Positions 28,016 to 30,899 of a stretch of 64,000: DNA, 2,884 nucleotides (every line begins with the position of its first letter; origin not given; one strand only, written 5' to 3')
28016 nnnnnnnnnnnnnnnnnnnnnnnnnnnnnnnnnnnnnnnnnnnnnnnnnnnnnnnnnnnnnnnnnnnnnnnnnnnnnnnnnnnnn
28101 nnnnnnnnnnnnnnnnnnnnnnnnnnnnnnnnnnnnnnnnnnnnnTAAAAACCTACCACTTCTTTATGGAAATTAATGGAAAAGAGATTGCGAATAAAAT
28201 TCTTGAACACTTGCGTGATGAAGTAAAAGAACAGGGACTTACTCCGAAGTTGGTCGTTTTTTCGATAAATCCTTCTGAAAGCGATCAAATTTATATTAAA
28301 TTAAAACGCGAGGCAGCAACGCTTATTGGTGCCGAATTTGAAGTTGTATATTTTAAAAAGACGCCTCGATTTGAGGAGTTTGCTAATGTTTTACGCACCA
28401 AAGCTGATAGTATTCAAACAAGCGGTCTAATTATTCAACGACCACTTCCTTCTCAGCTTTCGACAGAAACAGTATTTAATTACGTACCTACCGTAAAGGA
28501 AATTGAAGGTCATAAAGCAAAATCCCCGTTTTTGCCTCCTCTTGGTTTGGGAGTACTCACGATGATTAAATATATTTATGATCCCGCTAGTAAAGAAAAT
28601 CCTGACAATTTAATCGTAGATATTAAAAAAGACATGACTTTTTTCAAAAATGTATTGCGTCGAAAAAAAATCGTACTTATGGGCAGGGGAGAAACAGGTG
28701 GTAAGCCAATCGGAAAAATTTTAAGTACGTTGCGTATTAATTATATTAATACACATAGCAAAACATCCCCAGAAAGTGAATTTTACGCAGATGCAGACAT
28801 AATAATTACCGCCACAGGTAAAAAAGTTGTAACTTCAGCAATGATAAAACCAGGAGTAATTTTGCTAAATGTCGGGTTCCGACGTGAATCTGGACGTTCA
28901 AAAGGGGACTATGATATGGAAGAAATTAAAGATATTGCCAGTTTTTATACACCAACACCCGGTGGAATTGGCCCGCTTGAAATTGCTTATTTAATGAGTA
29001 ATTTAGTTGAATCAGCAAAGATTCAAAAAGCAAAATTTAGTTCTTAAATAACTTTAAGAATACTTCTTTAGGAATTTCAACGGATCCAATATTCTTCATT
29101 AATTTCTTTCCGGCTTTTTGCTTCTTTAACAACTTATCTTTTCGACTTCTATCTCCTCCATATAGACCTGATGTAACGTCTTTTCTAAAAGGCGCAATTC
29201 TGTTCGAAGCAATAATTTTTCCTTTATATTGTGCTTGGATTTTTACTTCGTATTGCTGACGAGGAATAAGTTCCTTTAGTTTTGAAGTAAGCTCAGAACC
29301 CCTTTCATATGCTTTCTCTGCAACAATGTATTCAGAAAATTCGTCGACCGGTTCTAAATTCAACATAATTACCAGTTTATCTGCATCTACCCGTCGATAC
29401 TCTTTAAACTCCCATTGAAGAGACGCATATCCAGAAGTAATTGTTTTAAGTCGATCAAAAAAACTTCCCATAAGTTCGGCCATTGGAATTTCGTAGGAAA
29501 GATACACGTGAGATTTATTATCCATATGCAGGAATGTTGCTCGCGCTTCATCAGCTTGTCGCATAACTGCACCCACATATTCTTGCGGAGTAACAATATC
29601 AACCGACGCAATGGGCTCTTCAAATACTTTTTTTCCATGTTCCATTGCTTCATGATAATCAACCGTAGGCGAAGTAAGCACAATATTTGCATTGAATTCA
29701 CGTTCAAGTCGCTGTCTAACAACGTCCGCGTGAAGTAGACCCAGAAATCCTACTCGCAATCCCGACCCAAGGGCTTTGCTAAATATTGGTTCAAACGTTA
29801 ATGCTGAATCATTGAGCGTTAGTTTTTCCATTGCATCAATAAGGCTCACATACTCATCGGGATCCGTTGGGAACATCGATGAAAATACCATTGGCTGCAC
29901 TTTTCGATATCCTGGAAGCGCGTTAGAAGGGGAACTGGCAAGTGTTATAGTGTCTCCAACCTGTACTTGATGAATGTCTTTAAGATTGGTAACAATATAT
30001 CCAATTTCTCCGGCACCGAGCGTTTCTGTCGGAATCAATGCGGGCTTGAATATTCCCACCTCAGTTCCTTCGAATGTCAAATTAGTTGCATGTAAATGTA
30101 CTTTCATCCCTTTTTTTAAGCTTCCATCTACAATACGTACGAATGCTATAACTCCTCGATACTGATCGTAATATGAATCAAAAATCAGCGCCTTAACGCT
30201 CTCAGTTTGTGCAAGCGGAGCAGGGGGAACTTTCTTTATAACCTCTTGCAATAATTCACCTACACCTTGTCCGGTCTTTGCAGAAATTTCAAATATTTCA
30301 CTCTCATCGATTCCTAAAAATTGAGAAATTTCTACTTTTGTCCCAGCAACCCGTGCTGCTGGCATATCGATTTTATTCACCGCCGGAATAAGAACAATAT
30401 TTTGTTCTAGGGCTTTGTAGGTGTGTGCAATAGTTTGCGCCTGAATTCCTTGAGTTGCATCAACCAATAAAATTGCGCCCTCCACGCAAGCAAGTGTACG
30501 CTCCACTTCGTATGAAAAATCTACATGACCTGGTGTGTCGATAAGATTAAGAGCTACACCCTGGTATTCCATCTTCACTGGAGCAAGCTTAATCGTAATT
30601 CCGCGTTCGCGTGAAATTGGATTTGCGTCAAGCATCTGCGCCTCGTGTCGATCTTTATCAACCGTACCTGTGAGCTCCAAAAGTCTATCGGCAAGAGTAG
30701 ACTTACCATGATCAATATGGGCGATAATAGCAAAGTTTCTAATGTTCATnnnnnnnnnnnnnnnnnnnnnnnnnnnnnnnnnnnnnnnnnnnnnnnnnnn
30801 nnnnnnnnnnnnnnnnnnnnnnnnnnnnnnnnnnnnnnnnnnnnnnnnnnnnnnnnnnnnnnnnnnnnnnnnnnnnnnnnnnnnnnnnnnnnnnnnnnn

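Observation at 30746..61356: ~30 kb glycan-assembly supercluster with five GT-C enzymes and two flippases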

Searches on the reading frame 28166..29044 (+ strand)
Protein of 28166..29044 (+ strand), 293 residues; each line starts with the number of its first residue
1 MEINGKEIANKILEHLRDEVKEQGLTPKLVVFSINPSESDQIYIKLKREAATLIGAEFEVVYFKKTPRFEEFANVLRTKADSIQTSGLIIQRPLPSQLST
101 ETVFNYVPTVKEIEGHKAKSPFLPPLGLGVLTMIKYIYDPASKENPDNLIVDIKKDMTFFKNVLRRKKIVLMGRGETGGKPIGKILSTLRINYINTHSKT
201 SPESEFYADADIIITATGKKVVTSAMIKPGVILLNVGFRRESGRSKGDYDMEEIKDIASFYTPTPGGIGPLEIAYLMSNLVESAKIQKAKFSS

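Call 13: search_protein_families(library=pfam, proteins=[window:28166-29044:+], max_evalue=0.001)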
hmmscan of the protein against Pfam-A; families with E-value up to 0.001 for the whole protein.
window:28166-29044:+ (293 aa): 2 families
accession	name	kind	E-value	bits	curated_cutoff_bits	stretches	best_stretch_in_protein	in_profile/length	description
PF02882.25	THF_DHG_CYH_C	-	8.9e-29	100.3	27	1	164-287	34-159/160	Tetrahydrofolate dehydrogenase/cyclohydrolase, NAD(P)-binding domain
PF00763.28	THF_DHG_CYH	-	3.8e-18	66.3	32.8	1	3-114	1-115/115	Tetrahydrofolate dehydrogenase/cyclohydrolase, catalytic domain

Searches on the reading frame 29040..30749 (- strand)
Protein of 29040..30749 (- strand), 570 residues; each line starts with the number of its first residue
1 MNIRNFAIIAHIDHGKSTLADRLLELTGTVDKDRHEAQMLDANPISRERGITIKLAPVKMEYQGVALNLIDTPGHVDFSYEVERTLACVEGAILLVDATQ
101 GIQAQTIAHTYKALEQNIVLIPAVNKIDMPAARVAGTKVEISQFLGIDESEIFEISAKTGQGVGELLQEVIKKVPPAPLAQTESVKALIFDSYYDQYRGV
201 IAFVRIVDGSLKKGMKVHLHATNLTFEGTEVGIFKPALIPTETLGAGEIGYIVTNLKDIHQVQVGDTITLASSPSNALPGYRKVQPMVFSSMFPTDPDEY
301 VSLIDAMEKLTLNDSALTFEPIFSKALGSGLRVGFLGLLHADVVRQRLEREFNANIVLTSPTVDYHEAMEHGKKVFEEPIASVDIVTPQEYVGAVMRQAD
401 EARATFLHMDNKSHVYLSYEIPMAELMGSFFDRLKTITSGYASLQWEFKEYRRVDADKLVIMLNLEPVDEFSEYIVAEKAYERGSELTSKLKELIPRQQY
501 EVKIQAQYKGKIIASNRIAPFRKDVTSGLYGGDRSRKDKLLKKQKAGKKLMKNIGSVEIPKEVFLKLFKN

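Call 3: search_protein_families(library=pfam, proteins=[window:29040-30749:-], max_evalue=0.01)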
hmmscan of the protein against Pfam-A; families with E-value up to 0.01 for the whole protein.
window:29040-30749:- (570 aa): 9 families
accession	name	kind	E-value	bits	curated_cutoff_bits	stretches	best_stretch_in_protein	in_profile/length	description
PF00009.33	GTP_EFTU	-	1.1e-54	185.4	26.5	1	2-176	2-188/188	Elongation factor Tu GTP binding domain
PF06421.17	LepA_C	-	3.6e-38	130.4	29.7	1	463-569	1-107/107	GTP-binding protein LepA C-terminus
PF00679.30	EFG_C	-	5.5e-21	74.8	27.9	1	376-458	2-85/89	Elongation factor G C-terminus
PF03144.31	GTP_EFTU_D2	-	1.1e-10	42.3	30.3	1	199-269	1-73/73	Elongation factor Tu domain 2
PF22042.2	EF-G_D2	-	3.7e-07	30.6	27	1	185-268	2-81/84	Elongation factor G domain 2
PF01926.29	MMR_HSR1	-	4e-05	24.1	21.9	1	7-120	3-109/113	50S ribosome-binding GTPase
PF00071.28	Ras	-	0.00016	21.8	21.6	1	54-174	37-160/162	Ras family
PF02421.24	FeoB_N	-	0.00044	20.2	27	1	50-169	32-155/156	Ferrous iron transport protein B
PF16658.11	RF3_C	-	0.00056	20.2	40.1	1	285-374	8-94/132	Class II release factor RF3, C-terminal domain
